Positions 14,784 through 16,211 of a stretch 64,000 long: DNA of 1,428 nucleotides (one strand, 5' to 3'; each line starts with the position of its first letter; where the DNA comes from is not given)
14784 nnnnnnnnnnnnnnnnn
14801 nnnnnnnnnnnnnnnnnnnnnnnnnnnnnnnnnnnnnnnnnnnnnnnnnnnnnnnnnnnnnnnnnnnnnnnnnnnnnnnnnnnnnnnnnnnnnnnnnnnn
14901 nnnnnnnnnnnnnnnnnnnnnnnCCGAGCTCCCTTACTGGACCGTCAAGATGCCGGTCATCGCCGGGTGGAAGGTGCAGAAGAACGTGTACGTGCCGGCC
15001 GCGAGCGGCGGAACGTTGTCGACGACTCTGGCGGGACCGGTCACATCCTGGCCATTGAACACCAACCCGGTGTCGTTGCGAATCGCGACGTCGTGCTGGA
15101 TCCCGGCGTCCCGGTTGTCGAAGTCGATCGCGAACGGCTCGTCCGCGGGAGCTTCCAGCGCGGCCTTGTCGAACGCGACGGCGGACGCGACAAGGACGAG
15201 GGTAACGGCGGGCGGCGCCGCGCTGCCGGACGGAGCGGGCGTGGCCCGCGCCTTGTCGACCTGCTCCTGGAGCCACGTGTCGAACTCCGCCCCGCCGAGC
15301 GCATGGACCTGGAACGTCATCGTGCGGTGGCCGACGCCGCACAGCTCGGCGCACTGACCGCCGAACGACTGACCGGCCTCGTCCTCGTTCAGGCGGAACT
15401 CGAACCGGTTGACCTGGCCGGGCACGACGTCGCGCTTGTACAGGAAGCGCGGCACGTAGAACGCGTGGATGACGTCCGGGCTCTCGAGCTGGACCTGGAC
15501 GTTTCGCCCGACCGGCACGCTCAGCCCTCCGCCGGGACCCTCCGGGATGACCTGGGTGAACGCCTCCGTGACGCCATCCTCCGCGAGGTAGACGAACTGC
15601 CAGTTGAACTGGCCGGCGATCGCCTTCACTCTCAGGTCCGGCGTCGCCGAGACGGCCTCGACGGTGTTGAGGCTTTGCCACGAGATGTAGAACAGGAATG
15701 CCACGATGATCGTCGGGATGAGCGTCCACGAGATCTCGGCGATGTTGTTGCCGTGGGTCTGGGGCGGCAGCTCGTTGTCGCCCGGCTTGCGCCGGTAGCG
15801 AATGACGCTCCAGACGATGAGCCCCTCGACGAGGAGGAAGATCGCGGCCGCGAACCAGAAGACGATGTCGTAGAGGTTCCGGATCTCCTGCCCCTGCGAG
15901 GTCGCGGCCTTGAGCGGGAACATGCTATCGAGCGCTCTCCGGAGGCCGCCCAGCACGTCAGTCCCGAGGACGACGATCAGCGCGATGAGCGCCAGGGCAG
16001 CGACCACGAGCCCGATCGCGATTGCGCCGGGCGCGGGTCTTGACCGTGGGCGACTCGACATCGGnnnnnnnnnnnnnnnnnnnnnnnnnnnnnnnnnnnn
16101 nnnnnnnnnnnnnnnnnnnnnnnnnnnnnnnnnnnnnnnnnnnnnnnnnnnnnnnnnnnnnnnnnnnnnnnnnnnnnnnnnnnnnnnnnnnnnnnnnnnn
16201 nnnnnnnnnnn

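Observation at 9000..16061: Eight-gene minus-strand operon coupling an aa3-type oxidase to two cupredoxins, TlpA and an ABC-2 exporter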

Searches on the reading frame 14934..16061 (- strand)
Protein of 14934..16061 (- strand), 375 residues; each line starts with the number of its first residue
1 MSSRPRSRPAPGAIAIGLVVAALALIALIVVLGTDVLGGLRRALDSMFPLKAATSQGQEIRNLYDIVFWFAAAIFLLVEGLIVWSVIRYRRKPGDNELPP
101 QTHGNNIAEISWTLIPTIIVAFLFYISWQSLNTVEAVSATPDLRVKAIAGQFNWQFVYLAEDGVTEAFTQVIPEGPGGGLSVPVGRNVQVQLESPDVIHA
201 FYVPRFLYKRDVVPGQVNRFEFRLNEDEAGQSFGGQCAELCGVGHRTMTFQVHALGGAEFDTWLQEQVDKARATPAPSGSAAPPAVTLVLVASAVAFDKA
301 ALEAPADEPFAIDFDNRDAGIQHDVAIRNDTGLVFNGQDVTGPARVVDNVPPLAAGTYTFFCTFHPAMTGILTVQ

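Call 6: search_protein_families(library=pfam, proteins=[window:14934-16061:-], max_evalue=0.01)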
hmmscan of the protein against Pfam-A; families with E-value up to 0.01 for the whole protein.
window:14934-16061:- (375 aa): 3 families
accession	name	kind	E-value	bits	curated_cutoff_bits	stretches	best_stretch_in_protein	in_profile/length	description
PF00116.26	COX2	-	1.5e-13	51.1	22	1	181-253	49-118/120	Cytochrome C oxidase subunit II, periplasmic domain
PF02790.20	COX2_TM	-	9.1e-12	45.4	22.8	1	51-127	10-85/88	Cytochrome C oxidase subunit II, transmembrane domain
PF13473.12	Cupredoxin_1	-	4.4e-10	39.9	27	1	288-374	23-104/104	Cupredoxin-like domain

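Call 8: find_encoding_contigs(protein=window:14934-16061:-, flank=10000, max_places=6)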
Protein window:14934-16061:- (375 aa): no gene with exactly this product is on record in the collection.

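Call 9: find_homologous_proteins(query=window:14934-16061:-)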
Query window:14934-16061:- (375 aa): 2603 proteins with E <= 0.001 among 8000 candidates; the best 120 are listed.
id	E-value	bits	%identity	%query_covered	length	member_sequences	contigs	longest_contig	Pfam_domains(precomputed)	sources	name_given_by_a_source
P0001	4.0e-249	844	100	100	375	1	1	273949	PF13473.13,PF00116.27,PF02790.21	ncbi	-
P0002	1.5e-223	760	89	100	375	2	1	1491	PF13473.13,PF00116.27,PF02790.21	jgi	jgi:cytochrome c oxidase subunit 2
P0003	2.6e-214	729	85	100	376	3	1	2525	PF13473.13,PF00116.27,PF02790.21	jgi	jgi:cytochrome c oxidase subunit 2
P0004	1.0e-213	727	84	100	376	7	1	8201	PF13473.13,PF00116.27,PF02790.21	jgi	-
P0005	1.4e-212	724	84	100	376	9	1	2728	PF13473.13,PF00116.27,PF02790.21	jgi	jgi:cytochrome c oxidase subunit II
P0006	1.8e-212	723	83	100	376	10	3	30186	PF13473.13,PF00116.27,PF02790.21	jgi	jgi:cytochrome c oxidase subunit 2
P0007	3.2e-211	719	83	100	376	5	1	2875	PF13473.13,PF00116.27,PF02790.21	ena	-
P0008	4.4e-211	719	84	100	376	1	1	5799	PF13473.13,PF00116.27,PF02790.21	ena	-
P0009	1.4e-206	704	81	100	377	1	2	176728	PF13473.13,PF00116.27,PF02790.21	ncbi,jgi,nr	ncbi:MAG TPA: cytochrome c oxidase subunit II [Candidatus Limnocylindrales bacterium]|jgi:cytochrome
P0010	1.7e-200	684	80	100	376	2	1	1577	PF13473.13,PF00116.27,PF02790.21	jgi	jgi:cytochrome c oxidase subunit 2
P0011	4.1e-191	653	80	95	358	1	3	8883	PF13473.13,PF00116.27,PF02790.21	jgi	jgi:cytochrome c oxidase subunit 2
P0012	6.6e-188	643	90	82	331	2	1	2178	PF00116.27,PF02790.21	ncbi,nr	ncbi:MAG: cytochrome c oxidase subunit II, partial [Chloroflexota bacterium]|nr:cytochrome c oxidase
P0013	6.4e-179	613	70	100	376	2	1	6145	PF13473.13,PF00116.27,PF02790.21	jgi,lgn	-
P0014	3.6e-173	594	69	100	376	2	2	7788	PF13473.13,PF00116.27,PF02790.21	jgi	jgi:cytochrome c oxidase subunit 2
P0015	1.2e-170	586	69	96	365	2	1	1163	PF13473.13,PF00116.27,PF02790.21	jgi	jgi:cytochrome c oxidase subunit 2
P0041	5.5e-160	551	64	100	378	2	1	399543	PF13473.13,PF00116.27,PF02790.21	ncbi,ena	-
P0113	8.1e-135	468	55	100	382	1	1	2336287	PF13473.13,PF00116.27,PF02790.21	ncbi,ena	-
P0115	1.5e-134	467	57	100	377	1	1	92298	PF13473.13,PF00116.27,PF02790.21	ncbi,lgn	-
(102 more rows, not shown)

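Call 10: find_encoding_contigs(protein=P0001, flank=10000, max_places=3)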
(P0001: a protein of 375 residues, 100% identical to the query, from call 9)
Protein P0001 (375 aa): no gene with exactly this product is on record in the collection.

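Call 11: find_encoding_contigs(protein=P0009, flank=10000, max_places=2)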
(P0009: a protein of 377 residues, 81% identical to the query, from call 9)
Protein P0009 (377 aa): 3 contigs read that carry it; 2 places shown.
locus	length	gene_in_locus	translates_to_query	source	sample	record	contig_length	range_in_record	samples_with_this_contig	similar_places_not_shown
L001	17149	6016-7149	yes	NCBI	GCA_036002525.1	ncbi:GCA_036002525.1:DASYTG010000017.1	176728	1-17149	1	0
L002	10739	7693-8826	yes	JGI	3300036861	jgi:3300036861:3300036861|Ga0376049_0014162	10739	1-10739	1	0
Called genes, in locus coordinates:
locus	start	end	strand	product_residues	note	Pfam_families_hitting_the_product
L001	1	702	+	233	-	PF13343:SBP_bac_6, PF13416:SBP_bac_8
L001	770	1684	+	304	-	PF00528:BPD_transp_1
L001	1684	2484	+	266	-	PF00528:BPD_transp_1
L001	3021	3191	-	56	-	PF04945:YHS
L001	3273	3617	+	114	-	PF01258:zf-dskA_traR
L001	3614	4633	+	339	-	PF00291:PALP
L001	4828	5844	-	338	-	PF09678:Caa3_CtaG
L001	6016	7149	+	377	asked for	PF02790:COX2_TM, PF00116:COX2, PF13473:Cupredoxin_1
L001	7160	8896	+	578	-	PF00115:COX1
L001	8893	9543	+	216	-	PF00510:COX3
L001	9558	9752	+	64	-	-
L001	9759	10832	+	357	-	PF12270:Cyt_c_ox_IV (weak), PF13473:Cupredoxin_1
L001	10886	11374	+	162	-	PF08534:Redoxin, PF00578:AhpC-TSA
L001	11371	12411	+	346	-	PF00005:ABC_tran, PF13304:AAA_21 (weak)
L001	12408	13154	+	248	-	PF01061:ABC2_membrane, PF12698:ABC2_membrane_3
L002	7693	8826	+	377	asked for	PF02790:COX2_TM, PF00116:COX2, PF13473:Cupredoxin_1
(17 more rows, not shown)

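Call 12: find_encoding_contigs(protein=P0041, flank=10000, max_places=1)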
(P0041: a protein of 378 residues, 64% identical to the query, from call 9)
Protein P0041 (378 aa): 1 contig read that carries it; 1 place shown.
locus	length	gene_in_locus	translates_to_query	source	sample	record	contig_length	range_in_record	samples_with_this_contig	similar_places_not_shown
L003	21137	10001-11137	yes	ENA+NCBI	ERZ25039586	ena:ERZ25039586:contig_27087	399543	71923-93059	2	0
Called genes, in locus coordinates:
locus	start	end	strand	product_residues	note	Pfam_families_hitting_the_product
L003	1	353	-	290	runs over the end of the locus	PF03807:F420_oxidored, PF14748:P5CR_dimer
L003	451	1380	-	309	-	PF13489:Methyltransf_23, PF08241:Methyltransf_11, PF08242:Methyltransf_12, PF13649:Methyltransf_25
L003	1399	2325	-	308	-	PF01497:Peripla_BP_2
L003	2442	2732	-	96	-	PF14697:Fer4_21 (faint), PF13183:Fer4_8 (faint), PF12838:Fer4_7, PF13187:Fer4_9 (faint), PF13484:Fer4_16 (faint), PF00037:Fer4, PF12797:Fer4_2 (weak), PF12837:Fer4_6 (weak)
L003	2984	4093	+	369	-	PF00005:ABC_tran, PF08402:TOBE_2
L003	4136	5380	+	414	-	PF13416:SBP_bac_8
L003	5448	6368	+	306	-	PF00528:BPD_transp_1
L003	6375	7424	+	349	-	PF00528:BPD_transp_1 (weak)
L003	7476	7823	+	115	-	PF01258:zf-dskA_traR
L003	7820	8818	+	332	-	PF00291:PALP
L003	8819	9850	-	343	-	PF09678:Caa3_CtaG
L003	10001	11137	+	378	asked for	PF02790:COX2_TM, PF00116:COX2, PF13473:Cupredoxin_1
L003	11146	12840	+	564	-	PF00115:COX1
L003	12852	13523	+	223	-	PF00510:COX3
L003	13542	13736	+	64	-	-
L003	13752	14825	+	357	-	PF12270:Cyt_c_ox_IV (weak), PF13473:Cupredoxin_1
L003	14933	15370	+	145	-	PF00578:AhpC-TSA, PF08534:Redoxin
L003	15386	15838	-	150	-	-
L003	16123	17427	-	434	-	PF07690:MFS_1, PF12832:MFS_1_like, PF07690:MFS_1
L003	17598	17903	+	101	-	-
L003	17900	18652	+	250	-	PF03575:Peptidase_S51 (weak)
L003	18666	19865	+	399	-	PF00266:Aminotran_5, PF01041:DegT_DnrJ_EryC1 (weak)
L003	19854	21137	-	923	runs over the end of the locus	PF00311:PEPcase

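Call 13: find_encoding_contigs(protein=P0113, flank=10000, max_places=1)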
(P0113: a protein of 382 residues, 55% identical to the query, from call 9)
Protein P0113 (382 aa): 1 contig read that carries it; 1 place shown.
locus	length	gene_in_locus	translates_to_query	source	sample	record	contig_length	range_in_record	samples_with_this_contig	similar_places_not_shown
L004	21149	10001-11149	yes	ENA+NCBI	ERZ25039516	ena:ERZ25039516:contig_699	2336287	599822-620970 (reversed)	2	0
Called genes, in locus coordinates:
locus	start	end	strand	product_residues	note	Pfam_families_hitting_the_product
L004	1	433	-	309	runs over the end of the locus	PF01497:Peripla_BP_2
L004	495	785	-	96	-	PF14697:Fer4_21 (faint), PF13183:Fer4_8 (faint), PF12838:Fer4_7, PF13187:Fer4_9 (faint), PF13484:Fer4_16 (faint), PF00037:Fer4, PF12797:Fer4_2 (weak), PF12837:Fer4_6 (weak)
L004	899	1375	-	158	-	-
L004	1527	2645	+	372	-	PF00005:ABC_tran, PF08402:TOBE_2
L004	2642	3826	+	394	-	PF01547:SBP_bac_1, PF13416:SBP_bac_8, PF13343:SBP_bac_6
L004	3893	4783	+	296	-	PF00528:BPD_transp_1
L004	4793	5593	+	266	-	PF00528:BPD_transp_1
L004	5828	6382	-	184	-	PF00226:DnaJ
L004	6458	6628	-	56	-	PF04945:YHS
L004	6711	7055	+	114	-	PF01258:zf-dskA_traR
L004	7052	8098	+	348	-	PF00291:PALP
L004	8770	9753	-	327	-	PF09678:Caa3_CtaG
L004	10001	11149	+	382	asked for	PF02790:COX2_TM, PF00116:COX2, PF13473:Cupredoxin_1 (weak)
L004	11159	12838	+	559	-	PF00115:COX1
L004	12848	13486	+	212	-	PF00510:COX3, PF04238:DUF420 (weak)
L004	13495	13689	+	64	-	-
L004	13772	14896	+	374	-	PF12270:Cyt_c_ox_IV (faint)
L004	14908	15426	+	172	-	PF00578:AhpC-TSA, PF08534:Redoxin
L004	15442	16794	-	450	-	PF05977:MFS_3, PF07690:MFS_1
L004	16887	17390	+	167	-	PF04542:Sigma70_r2, PF08281:Sigma70_r4_2, PF04545:Sigma70_r4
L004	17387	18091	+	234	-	PF26549:Tricorn_N, PF07676:PD40 (faint)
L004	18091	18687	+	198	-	-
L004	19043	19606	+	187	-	PF07638:Sigma70_ECF, PF04542:Sigma70_r2, PF08281:Sigma70_r4_2, PF04545:Sigma70_r4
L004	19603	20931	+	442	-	PF26549:Tricorn_N, PF07676:PD40 (faint), PF26550:Tricorn_2nd (weak)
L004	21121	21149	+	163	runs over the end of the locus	PF07883:Cupin_2 (weak)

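Call 14: find_encoding_contigs(protein=P0115, flank=10000, max_places=1)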
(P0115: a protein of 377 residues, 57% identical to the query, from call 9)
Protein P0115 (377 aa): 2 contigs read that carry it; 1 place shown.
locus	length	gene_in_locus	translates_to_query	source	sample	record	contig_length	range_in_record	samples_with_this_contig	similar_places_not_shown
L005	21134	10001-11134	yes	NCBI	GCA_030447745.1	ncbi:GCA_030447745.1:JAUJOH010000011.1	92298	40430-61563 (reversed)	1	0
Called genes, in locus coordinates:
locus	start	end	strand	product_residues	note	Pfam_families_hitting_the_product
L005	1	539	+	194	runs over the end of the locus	PF17248:DUF5317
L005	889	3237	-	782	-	PF00930:DPPIV_N (weak), PF25174:Beta-prop_THOC3 (faint), PF26550:Tricorn_2nd, PF26549:Tricorn_N, PF07676:PD40, PF02129:Peptidase_S15, PF00326:Peptidase_S9, PF01738:DLH (weak), +2 more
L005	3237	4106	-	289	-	PF03807:F420_oxidored, PF14748:P5CR_dimer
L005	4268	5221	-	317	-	PF13489:Methyltransf_23 (weak), PF08241:Methyltransf_11, PF08242:Methyltransf_12, PF13649:Methyltransf_25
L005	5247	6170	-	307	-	PF01497:Peripla_BP_2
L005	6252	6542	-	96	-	PF13237:Fer4_10 (faint), PF14697:Fer4_21 (faint), PF12838:Fer4_7, PF13187:Fer4_9 (faint), PF13484:Fer4_16 (faint), PF00037:Fer4, PF12797:Fer4_2 (weak), PF12837:Fer4_6 (weak)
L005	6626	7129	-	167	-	-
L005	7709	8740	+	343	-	PF00291:PALP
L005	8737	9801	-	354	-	PF09678:Caa3_CtaG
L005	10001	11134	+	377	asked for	PF02790:COX2_TM, PF00116:COX2, PF13473:Cupredoxin_1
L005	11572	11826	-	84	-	-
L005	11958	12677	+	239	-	PF00115:COX1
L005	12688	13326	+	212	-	PF00510:COX3, PF04238:DUF420 (weak)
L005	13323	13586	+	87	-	-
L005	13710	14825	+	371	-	PF12270:Cyt_c_ox_IV (weak), PF13473:Cupredoxin_1 (weak)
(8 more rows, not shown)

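Call 17: search_solved_structures(query=window:14934-16061:-, max_evalue=0.1, show_alignments=2)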
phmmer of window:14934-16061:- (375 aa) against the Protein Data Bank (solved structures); distinct sequences matched with E-value up to 0.1: 54.
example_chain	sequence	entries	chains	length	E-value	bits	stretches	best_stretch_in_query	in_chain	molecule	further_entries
2yev_B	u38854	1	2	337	9.7e-35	123.7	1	55-279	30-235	CYTOCHROME C OXIDASE SUBUNIT 2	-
8hcr_E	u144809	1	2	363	3.1e-32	115.4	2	180-284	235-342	CYTOCHROME AA3 SUBUNIT CtaC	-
1ar1_B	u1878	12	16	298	4.4e-27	98.4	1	24-273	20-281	CYTOCHROME C OXIDASE | Cytochrome c oxidase subunit 2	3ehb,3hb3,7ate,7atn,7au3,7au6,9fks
6adq_E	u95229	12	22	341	8.1e-27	97.6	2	180-286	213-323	Cytochrome c oxidase subunit 2 | Cytochrome aa3 subunit 2 | cytochrome-c oxidase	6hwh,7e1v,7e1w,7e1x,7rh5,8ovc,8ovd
7rh6_Q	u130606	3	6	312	1.2e-26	97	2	180-286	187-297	Cytochrome aa3 subunit 2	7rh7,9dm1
9wcx_d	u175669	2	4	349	4.3e-26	95.2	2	180-287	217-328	cytochrome-c oxidase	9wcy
1qle_B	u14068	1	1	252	4.5e-26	95.1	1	62-265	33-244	CYTOCHROME C OXIDASE POLYPEPTIDE II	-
7q21_G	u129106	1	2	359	6.9e-23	84.7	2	181-271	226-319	Cytochrome c oxidase subunit 2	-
7qhm_E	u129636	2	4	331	2.1e-22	83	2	181-271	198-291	Cytochrome c oxidase subunit 2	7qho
1m56_B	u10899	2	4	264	4.2e-21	78.8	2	180-266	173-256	CYTOCHROME C OXIDASE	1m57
3om3_B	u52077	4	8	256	4.7e-21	78.6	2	180-266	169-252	Cytochrome c oxidase subunit 2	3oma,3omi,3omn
6pw1_B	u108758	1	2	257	4.7e-21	78.6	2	180-266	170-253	Cytochrome c oxidase subunit 2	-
2gsm_B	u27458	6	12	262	4.8e-21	78.6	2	180-266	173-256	Cytochrome c oxidase subunit 2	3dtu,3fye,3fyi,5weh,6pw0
6ci0_B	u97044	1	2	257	2.6e-20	76.2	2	180-266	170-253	Cytochrome c oxidase subunit 2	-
7jro_b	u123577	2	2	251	2.6e-20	76.2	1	52-268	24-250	Cytochrome c oxidase subunit 2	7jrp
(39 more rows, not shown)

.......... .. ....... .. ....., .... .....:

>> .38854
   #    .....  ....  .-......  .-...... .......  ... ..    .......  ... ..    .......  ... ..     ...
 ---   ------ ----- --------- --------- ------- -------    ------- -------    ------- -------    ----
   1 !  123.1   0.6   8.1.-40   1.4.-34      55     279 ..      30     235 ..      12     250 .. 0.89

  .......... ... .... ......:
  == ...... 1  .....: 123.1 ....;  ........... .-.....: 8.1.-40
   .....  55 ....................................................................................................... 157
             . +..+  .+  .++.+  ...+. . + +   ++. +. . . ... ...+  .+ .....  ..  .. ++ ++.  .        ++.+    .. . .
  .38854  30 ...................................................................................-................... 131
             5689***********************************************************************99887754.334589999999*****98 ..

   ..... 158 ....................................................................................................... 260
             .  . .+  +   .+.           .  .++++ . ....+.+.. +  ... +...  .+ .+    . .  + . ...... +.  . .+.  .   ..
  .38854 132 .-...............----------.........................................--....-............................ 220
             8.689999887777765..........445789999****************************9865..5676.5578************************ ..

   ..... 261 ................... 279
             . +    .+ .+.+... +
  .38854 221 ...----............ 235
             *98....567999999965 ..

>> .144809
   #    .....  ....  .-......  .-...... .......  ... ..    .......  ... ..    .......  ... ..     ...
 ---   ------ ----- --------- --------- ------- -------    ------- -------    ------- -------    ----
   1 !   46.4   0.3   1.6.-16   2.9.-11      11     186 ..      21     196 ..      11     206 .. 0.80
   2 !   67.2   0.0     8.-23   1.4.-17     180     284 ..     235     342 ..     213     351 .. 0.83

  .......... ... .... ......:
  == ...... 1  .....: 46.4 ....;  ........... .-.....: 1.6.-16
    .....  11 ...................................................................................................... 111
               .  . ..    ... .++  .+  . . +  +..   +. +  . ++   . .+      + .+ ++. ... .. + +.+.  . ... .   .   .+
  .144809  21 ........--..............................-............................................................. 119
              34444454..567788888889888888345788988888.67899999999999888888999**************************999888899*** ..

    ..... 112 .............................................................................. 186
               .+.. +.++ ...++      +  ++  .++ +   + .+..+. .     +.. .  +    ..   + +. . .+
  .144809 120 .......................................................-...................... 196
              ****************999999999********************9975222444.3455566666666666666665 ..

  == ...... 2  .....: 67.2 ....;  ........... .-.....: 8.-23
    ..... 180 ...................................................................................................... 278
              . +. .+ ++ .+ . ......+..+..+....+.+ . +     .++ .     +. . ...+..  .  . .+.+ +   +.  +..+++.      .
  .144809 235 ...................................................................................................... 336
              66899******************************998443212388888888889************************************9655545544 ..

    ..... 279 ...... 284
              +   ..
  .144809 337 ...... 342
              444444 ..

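Call 34: search_protein_families(library=ncbifam, proteins=[window:14934-16061:-], max_evalue=0.01)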
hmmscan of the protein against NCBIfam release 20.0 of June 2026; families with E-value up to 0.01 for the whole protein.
window:14934-16061:- (375 aa): 6 families
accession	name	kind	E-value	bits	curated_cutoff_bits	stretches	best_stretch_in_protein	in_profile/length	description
NF050117.1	aa3_CtaC_Actin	exception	5.8e-56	189.4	250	1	28-265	11-243/244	aa3-type cytochrome oxidase subunit II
TIGR02866.1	CoxB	equivalog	2.1e-49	167.9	147.7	1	56-264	5-201/202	cytochrome c oxidase subunit II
TIGR01432.1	QOXA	equivalog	2.2e-17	63.1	240.95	1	46-266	17-225/227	cytochrome aa3 quinol oxidase subunit II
TIGR01433.1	CyoA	equivalog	2.3e-15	56.6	266.2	1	61-266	29-224/226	ubiquinol oxidase subunit II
NF007816.0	PRK10525.1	equivalog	7.6e-10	38.4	511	1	82-267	62-238/318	cytochrome o ubiquinol oxidase subunit II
NF033218.1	anchor_AmaP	equivalog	0.0073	16.1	55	0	18-92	9-75/166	alkaline shock response membrane anchor protein AmaP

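Call 59: predict_structure(alignment_id=A3)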
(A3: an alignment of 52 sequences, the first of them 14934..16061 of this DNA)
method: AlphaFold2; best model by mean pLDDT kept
length: 375 residues; sequences in the alignment: 52
mean_pLDDT: 82.9   pTM: 0.70
mean pLDDT of the five models: 82.9, 81.9, 80.0, 76.1, 72.3
residues with pLDDT >= 90: 159; 70-90: 156; 50-70: 46; < 50: 14
segments of 3 or more residues with pLDDT < 50: 1-9, 277-280
pLDDT, mean of each block of 10 residues (from residue 1): 44 67 75 71 77 93 83 78 71 64 62 79 87 87 92 87 89 87 96 84 91 86 96 80 64 96 92 58 82 95 94 95 93 89 92 95 90 97
secondary structure, 60 per line:
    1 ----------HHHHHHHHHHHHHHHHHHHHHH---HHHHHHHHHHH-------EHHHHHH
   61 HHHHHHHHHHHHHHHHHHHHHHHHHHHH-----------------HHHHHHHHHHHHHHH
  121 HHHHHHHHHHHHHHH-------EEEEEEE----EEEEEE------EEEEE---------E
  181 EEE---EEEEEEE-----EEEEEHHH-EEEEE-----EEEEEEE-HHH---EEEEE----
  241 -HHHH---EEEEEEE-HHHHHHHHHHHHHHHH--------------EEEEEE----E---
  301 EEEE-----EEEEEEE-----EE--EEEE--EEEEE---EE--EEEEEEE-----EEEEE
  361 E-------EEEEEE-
elements in order: H11-32 H36-46 H55-88 H106-135 E143-149 E154-159 E166-170 E180-183 E187-193 E199-203 E208-212 E218-224 E232-236 H242-245 E249-255 H257-272 E287-292 E301-304 E310-316 E326-329 E332-336 E344-350 E356-361 E369-374

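Call 63: fold_search(model_id=the predicted structure, library=pdb)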
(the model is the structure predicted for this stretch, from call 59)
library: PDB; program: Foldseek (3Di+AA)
matches with E <= 10: 1575; with E <= 0.001: 637
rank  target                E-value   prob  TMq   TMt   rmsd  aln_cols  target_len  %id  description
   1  2yev_B                6.2e-16  1.00  0.45  0.52   4.4       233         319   34  Structure of caa3-type cytochrome oxidase (released 2012-05-23)
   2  9qef_Q                1.8e-15  1.00  0.48  0.61   4.5       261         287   27  Respiratory supercomplex from Mycobacterium smegmatis with decylubiquinone (released 2026-01-21)
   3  7e1v_E                2.8e-15  1.00  0.48  0.63   4.5       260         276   28  Cryo-EM structure of apo hybrid respiratory supercomplex consisting of Mycobacterium tuberculosis complexIII and Mycob (released 2021-10-13)
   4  7e1v_Q                2.9e-15  1.00  0.48  0.62   4.4       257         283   28  Cryo-EM structure of apo hybrid respiratory supercomplex consisting of Mycobacterium tuberculosis complexIII and Mycob (released 2021-10-13)
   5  8hcr_Q                4.1e-15  1.00  0.48  0.62   4.5       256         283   30  Cryo-EM structure of the Mycobacterium tuberculosis cytochrome bcc:aa3 supercomplex and a novel inhibitor targeting su (released 2023-05-03)
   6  3dtu_B                4.3e-15  1.00  0.45  0.62   4.8       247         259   27  Catalytic core subunits (I and II) of cytochrome c oxidase from Rhodobacter sphaeroides complexed with deoxycholic aci (released 2008-09-16)
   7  8ovc_X                7.1e-15  1.00  0.46  0.56   7.8       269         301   26  Respiratory supercomplex (III2-IV2) from Mycobacterium smegmatis (released 2024-07-17)
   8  1ar1_B                9.3e-15  1.00  0.45  0.65   7.1       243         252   26  Structure at 2.7 Angstrom Resolution of the Paracoccus Denitrificans two-subunit Cytochrome C Oxidase Complexed with a (released 1998-02-11)
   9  8hcr_E                9.8e-15  1.00  0.48  0.63   4.5       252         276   32  Cryo-EM structure of the Mycobacterium tuberculosis cytochrome bcc:aa3 supercomplex and a novel inhibitor targeting su (released 2023-05-03)
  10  7au6_B                1.1e-14  1.00  0.45  0.65   7.1       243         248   26  Cytochrome c oxidase structure in O-state (released 2021-12-01)
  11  8ovd_X                1.2e-14  1.00  0.48  0.59   4.7       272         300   26  Respiratory supercomplex (III2-IV2) from Mycobacterium smegmatis (released 2024-07-17)
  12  9qef_X                1.6e-14  1.00  0.48  0.60   4.4       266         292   26  Respiratory supercomplex from Mycobacterium smegmatis with decylubiquinone (released 2026-01-21)
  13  2gsm_B                1.8e-14  1.00  0.45  0.63   4.6       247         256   26  Catalytic Core (Subunits I and II) of Cytochrome c oxidase from Rhodobacter sphaeroides (released 2006-10-10)
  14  7au3_B                2.1e-14  1.00  0.47  0.68   4.2       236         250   28  Cytochrome c oxidase structure in F-state (released 2021-12-01)
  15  8ovd_Q                2.5e-14  1.00  0.48  0.59   4.6       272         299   26  Respiratory supercomplex (III2-IV2) from Mycobacterium smegmatis (released 2024-07-17)
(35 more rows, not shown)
